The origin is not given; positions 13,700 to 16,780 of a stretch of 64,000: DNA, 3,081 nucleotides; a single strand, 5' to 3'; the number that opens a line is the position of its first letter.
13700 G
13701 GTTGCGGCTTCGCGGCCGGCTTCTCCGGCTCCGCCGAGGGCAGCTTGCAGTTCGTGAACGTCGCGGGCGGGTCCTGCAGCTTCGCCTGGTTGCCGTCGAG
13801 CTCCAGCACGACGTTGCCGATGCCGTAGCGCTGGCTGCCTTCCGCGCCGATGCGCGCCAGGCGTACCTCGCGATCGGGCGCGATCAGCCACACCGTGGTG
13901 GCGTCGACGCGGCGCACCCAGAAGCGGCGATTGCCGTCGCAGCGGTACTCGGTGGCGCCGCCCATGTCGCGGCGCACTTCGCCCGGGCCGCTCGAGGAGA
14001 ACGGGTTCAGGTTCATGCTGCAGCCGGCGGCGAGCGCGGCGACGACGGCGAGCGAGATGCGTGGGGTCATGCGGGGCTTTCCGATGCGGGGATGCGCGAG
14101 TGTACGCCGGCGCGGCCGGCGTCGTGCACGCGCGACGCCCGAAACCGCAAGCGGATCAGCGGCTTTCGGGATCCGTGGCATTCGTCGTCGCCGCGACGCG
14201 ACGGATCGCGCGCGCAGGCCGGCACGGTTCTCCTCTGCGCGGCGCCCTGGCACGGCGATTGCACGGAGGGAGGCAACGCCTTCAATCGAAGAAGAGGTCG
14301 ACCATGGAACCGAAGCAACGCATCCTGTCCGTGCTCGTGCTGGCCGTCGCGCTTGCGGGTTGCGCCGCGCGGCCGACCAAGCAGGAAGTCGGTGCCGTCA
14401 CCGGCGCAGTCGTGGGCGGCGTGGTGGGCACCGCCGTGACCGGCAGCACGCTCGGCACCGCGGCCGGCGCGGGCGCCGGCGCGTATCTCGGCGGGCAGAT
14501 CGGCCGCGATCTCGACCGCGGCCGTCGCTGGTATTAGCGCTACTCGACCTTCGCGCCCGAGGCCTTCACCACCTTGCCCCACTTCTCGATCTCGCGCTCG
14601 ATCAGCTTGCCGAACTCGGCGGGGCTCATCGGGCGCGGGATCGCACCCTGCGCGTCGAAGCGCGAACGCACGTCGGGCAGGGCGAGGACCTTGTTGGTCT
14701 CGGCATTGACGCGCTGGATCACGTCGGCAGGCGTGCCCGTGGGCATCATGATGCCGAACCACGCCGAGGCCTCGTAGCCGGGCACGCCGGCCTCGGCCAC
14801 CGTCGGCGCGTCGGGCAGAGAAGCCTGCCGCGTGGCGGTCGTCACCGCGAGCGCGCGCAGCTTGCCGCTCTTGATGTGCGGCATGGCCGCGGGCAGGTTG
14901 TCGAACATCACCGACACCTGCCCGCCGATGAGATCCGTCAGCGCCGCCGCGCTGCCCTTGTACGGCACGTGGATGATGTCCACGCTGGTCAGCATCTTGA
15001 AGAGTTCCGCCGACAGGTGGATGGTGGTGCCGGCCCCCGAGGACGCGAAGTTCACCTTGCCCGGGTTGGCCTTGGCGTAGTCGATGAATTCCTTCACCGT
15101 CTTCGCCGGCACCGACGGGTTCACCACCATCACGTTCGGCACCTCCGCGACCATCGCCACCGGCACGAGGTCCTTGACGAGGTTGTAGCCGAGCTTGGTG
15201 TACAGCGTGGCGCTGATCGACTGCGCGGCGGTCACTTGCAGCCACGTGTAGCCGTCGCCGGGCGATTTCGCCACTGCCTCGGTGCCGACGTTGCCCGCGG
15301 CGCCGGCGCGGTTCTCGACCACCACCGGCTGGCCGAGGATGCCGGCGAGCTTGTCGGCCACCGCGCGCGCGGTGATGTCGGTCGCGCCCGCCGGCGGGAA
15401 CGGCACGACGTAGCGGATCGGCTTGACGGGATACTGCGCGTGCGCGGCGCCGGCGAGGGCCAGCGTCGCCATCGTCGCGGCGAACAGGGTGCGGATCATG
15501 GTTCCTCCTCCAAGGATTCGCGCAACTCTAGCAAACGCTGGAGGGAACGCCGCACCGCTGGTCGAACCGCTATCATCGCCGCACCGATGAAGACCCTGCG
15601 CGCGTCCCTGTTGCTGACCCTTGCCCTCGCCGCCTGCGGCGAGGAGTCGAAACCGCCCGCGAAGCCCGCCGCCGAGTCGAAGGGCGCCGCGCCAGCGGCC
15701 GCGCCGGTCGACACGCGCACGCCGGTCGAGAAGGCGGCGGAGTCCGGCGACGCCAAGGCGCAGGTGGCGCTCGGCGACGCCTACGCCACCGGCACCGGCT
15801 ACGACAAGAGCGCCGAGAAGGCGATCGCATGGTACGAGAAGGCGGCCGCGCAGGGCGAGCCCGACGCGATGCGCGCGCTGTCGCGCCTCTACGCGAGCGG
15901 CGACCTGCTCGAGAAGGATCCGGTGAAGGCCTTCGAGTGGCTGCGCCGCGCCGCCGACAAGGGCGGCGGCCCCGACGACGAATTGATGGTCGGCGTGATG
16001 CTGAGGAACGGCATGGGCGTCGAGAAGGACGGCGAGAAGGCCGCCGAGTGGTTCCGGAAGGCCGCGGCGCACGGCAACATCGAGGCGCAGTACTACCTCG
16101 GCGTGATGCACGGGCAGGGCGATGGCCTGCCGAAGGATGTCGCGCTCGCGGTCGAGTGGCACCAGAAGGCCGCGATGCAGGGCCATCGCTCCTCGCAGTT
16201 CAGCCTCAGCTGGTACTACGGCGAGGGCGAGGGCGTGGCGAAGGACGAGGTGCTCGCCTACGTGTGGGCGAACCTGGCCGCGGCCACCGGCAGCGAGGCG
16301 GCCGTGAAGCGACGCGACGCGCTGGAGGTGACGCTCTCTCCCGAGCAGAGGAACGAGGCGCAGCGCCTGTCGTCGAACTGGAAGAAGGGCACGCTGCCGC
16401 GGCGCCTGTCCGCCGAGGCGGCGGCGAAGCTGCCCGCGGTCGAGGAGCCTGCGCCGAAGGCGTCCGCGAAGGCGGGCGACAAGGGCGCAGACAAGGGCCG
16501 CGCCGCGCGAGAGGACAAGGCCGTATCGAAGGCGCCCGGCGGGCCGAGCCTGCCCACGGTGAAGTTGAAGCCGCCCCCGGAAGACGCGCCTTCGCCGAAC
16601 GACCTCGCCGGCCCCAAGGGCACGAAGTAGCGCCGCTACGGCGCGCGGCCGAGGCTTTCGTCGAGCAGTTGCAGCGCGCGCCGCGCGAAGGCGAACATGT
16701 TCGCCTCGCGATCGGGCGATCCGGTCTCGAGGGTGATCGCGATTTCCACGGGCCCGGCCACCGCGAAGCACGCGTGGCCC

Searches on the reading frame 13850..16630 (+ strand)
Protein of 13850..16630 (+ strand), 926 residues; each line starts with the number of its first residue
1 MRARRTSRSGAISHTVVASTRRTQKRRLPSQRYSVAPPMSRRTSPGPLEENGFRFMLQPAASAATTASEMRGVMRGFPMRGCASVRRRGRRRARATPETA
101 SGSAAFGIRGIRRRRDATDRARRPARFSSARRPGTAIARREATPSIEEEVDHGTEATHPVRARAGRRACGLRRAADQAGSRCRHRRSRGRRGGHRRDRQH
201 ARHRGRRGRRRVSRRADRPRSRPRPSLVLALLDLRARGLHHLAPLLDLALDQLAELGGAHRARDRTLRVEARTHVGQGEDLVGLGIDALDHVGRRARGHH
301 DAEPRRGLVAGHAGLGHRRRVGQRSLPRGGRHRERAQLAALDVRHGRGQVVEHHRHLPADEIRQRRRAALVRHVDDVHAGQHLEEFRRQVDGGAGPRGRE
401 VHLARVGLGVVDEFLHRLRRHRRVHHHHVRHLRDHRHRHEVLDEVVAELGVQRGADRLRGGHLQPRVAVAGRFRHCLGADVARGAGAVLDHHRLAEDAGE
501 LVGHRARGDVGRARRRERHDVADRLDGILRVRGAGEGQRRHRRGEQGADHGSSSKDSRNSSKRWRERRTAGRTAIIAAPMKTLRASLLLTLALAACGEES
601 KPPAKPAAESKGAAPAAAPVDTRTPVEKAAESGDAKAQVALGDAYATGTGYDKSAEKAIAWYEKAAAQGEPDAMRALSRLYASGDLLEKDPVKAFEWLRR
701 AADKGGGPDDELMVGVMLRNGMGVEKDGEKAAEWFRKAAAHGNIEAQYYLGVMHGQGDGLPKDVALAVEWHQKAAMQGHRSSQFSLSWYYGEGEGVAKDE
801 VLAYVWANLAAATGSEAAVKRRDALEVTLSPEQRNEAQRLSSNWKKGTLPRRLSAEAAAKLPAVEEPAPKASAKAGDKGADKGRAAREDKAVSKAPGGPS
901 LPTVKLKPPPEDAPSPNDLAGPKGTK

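Call 21: search_protein_families(library=pfam, proteins=[window:13850-16630:+])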
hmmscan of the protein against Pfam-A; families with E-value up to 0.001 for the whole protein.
window:13850-16630:+ (926 aa): 1 family
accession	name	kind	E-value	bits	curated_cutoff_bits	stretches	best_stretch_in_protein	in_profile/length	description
PF08238.18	Sel1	-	1.5e-41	139.8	30.7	4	745-779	2-36/36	Sel1 repeat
